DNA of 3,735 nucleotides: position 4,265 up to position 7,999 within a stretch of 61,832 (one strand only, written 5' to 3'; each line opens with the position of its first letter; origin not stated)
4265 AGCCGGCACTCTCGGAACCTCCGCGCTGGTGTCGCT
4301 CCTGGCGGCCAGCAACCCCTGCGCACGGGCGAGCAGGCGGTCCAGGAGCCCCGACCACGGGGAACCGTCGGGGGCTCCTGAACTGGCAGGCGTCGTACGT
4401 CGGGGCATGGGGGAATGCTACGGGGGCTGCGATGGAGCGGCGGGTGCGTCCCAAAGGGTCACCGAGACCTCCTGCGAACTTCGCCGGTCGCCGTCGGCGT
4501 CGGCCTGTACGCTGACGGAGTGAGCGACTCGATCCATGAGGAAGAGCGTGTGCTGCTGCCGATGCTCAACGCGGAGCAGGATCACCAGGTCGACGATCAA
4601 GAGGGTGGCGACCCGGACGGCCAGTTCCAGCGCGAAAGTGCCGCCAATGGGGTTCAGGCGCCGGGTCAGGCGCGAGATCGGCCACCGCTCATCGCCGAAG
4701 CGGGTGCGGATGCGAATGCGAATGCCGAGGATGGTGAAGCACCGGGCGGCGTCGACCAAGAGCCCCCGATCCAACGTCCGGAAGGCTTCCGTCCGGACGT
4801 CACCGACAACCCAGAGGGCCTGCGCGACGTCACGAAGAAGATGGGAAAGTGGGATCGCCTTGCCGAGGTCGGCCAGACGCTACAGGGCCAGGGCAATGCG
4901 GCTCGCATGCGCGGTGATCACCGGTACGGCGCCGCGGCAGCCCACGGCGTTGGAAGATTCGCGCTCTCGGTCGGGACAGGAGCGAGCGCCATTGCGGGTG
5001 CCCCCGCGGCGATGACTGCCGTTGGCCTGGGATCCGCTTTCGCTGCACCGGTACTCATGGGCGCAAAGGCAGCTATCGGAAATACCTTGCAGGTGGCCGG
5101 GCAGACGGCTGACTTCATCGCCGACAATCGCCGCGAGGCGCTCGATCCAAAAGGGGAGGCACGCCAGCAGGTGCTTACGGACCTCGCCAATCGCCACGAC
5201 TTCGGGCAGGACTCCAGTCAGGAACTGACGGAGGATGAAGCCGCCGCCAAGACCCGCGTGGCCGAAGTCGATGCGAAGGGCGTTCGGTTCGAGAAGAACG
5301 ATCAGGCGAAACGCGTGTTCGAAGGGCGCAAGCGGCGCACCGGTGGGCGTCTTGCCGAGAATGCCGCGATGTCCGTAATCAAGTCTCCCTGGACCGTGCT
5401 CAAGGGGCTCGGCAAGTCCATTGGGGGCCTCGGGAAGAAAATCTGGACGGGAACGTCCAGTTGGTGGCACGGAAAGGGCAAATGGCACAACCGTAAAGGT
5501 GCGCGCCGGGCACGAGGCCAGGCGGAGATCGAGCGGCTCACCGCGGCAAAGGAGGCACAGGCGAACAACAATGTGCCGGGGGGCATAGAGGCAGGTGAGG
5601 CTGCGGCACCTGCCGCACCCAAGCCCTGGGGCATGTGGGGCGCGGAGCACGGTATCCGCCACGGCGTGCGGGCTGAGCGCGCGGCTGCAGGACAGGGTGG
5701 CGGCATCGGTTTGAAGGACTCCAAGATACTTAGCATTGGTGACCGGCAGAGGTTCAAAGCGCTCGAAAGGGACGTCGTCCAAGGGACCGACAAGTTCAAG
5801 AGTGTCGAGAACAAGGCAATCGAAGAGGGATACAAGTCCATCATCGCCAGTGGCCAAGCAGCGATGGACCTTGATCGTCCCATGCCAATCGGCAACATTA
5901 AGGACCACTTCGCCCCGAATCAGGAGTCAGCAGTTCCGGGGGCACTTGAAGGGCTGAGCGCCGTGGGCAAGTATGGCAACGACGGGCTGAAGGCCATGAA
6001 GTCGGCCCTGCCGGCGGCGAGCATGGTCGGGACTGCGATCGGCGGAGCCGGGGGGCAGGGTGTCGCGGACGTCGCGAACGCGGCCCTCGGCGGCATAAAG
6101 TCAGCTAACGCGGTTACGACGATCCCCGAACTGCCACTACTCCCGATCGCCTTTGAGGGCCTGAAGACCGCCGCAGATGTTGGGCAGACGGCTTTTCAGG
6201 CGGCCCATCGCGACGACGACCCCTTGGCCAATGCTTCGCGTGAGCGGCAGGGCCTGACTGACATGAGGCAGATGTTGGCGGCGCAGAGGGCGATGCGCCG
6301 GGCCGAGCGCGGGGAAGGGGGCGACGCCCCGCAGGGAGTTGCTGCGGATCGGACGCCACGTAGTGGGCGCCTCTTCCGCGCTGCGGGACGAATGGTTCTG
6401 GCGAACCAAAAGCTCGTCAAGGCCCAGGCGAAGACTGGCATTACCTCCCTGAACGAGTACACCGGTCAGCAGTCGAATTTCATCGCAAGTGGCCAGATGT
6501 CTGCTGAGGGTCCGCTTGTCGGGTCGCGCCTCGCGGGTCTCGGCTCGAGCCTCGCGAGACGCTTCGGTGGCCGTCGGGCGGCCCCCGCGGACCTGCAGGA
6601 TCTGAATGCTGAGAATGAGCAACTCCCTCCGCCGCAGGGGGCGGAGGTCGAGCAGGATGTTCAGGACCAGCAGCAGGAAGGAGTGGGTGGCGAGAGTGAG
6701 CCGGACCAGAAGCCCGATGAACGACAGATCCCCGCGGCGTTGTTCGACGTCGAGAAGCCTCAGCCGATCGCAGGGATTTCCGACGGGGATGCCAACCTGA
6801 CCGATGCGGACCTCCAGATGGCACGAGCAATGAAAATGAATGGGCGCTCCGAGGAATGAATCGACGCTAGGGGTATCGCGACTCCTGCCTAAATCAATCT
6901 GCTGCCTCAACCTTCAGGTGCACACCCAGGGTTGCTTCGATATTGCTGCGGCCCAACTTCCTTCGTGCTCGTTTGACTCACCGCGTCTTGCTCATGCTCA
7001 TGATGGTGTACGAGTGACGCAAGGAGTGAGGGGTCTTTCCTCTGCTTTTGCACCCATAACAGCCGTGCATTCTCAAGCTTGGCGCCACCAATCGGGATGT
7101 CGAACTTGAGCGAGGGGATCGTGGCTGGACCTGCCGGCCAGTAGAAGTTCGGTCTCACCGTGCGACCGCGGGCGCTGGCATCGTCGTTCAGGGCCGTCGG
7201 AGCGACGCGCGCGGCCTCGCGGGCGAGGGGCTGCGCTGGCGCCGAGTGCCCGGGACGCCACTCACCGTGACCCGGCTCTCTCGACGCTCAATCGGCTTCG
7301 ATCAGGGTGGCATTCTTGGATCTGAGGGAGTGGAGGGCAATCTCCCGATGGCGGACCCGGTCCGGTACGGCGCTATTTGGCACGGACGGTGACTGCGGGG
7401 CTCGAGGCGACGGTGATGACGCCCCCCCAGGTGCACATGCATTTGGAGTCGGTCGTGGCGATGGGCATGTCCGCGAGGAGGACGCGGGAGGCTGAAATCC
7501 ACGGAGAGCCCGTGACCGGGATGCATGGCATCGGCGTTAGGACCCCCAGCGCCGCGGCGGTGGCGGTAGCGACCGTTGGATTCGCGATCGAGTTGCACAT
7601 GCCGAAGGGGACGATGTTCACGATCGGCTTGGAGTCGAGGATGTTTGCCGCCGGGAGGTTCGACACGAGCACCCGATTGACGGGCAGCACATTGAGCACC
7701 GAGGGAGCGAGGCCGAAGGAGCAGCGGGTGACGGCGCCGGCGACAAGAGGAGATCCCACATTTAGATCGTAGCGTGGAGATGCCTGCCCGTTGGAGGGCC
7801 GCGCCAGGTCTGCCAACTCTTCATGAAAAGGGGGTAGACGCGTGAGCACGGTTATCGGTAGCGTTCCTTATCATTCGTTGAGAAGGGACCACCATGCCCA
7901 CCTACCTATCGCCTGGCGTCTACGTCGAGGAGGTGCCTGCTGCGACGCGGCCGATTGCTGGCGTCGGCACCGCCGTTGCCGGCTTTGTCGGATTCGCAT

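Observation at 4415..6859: Orphan ~765-aa protein next to the cargo-loading-type ATPase: candidate novel CIS effector with glycine-zipper membrane-active segments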

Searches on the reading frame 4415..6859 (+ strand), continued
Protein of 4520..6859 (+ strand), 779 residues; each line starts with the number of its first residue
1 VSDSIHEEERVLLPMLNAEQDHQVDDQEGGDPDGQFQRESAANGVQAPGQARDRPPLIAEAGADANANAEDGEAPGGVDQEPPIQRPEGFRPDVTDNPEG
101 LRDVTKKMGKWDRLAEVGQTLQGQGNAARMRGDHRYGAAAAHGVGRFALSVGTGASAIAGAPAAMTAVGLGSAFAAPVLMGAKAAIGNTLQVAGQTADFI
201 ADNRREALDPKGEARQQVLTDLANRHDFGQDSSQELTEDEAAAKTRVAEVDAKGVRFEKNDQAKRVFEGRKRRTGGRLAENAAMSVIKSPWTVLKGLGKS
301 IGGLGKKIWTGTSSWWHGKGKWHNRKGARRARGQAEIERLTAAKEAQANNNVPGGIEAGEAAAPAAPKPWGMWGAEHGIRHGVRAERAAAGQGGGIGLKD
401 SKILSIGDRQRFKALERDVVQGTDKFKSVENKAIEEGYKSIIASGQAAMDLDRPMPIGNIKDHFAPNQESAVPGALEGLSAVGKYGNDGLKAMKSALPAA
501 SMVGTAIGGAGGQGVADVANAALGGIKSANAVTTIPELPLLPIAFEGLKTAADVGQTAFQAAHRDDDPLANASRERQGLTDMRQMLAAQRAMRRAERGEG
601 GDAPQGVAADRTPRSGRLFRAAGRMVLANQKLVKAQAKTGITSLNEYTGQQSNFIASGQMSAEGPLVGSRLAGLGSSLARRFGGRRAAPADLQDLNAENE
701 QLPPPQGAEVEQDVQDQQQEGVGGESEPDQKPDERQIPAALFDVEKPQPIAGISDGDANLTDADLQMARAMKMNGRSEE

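Call 82: predict_structure(alignment_id=A5)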
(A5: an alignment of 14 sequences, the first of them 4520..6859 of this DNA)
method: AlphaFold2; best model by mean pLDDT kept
length: 779 residues; sequences in the alignment: 14
mean_pLDDT: 37.2   pTM: 0.23
mean pLDDT of the five models: 37.2, 36.7, 35.3, 33.8, 31.8
residues with pLDDT >= 90: 0; 70-90: 2; 50-70: 155; < 50: 622
segments of 3 or more residues with pLDDT < 50: 1-95, 116-198, 225-322, 350-382, 393-399, 428-569, 599-615, 635-648, 662-763, 765-779
pLDDT, mean of each block of 10 residues (from residue 1): 32 28 28 33 30 30 29 28 35 47 55 48 38 31 26 24 22 22 26 40 55 61 47 34 35 31 31 32 29 29 34 38 56 65 60 29 28 38 50 48 61 65 53 35 27 27 26 24 25 25 23 27 28 27 28 34 42 56 62 55 42 50 50 47 41 52 35 28 27 27 28 29 30 32 31 32 48 40
secondary structure, 60 per line:
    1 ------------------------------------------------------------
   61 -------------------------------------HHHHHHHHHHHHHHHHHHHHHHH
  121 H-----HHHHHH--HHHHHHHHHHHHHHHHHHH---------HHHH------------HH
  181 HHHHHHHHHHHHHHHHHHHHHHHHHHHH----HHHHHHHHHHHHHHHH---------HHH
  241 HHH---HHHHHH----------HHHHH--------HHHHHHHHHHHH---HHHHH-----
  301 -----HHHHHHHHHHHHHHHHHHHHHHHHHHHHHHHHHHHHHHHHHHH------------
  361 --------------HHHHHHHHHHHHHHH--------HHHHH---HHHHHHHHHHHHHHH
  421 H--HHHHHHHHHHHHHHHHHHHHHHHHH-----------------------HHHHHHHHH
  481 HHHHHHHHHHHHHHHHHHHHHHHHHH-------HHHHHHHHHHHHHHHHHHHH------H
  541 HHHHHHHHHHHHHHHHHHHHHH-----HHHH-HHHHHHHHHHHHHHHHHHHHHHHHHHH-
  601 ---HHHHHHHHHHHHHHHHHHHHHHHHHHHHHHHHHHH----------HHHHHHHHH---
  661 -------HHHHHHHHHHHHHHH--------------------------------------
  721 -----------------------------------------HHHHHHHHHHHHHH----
elements in order (helices of 4 or more, strands of 3 or more residues): H98-121 H127-132 H135-153 H163-166 H179-208 H213-228 H238-243 H247-252 H263-267 H276-287 H291-295 H306-348 H375-389 H398-402 H406-421 H424-448 H472-506 H514-533 H540-562 H568-571 H573-599 H604-638 H649-657 H668-682 H762-775

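Call 96: list_cluster_members(proteins=[P0001, P0002, P0006, P0010, P0012, P0007])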
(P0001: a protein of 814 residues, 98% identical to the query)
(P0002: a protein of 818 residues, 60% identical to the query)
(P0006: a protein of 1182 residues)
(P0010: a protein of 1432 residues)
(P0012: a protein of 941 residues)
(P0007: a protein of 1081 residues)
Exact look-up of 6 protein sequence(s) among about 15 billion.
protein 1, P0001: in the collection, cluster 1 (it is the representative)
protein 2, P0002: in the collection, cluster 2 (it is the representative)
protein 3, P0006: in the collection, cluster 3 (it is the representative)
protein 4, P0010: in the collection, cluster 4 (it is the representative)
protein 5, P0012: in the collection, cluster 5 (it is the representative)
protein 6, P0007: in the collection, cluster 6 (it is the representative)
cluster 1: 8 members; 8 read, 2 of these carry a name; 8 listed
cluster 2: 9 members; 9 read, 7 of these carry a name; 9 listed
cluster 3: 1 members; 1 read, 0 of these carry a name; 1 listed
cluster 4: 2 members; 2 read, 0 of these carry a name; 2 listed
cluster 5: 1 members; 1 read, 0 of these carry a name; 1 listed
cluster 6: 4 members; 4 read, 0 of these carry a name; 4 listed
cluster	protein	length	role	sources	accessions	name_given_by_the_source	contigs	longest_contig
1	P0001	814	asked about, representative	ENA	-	-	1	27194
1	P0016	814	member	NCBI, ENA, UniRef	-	-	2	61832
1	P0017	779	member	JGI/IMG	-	hypothetical protein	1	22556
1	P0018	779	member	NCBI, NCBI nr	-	-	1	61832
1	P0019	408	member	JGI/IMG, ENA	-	hypothetical protein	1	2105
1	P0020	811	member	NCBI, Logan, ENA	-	-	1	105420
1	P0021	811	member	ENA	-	-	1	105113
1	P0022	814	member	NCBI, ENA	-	-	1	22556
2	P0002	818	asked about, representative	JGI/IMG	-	hypothetical protein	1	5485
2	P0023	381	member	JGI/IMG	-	hypothetical protein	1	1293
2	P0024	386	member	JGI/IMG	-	hypothetical protein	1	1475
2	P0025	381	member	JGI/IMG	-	hypothetical protein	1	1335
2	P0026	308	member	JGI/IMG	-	hypothetical protein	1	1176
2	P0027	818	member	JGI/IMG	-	hypothetical protein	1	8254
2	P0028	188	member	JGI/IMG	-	hypothetical protein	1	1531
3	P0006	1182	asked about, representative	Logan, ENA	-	-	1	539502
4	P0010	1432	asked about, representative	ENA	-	-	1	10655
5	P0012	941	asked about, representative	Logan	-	-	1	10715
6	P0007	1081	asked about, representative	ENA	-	-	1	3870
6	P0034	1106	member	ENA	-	-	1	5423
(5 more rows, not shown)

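Call 97: search_protein_families(library=phrogs, proteins=[P0006, P0007, P0008, P0009, P0010, P0012, P0015, P0034], max_evalue=0.5)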
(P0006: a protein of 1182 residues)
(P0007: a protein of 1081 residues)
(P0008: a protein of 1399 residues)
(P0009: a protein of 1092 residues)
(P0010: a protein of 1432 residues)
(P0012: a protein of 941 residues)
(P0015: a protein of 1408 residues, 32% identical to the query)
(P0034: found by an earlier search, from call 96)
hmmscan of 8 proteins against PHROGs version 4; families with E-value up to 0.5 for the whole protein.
P0006 (1182 aa): 0 families

P0007 (1081 aa): 0 families

P0008 (1399 aa): 0 families

P0009 (1092 aa): 0 families

P0010 (1432 aa): 0 families

P0012 (941 aa): 2 families
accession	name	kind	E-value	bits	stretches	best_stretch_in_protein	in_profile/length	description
phrog_3578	-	lysis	0.0027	18.2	1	85-204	4-123/405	endolysin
phrog_788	-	tail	0.14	12.9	1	725-800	147-219/297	tail protein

P0015 (1408 aa): 0 families

P0034 (1106 aa): 0 families

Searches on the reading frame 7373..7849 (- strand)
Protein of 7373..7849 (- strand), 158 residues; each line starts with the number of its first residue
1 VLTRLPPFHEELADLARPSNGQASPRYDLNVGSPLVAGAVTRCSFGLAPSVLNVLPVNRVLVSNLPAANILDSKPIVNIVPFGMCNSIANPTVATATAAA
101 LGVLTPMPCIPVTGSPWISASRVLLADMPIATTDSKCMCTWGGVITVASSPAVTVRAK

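Call 4: search_protein_families(library=pfam, proteins=[window:7373-7849:-], max_evalue=0.01)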
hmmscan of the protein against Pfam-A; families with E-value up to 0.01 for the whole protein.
window:7373-7849:- (158 aa): 1 family
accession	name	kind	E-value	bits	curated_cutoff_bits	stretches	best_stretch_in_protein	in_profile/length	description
PF14107.11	DUF4280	-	3.5e-28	98.8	26.3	1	36-149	2-106/109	Domain of unknown function (DUF4280)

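Call 5: search_protein_families(library=ncbifam, proteins=[window:7373-7849:-], max_evalue=1)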
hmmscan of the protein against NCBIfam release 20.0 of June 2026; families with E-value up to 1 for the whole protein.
window:7373-7849:- (158 aa): 1 family
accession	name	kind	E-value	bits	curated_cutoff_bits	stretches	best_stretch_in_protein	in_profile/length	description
NF041248.1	T6SS_IglG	exception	3.3e-18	66.1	200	1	36-155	57-170/173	type VI secretion system PAAR-like protein IglG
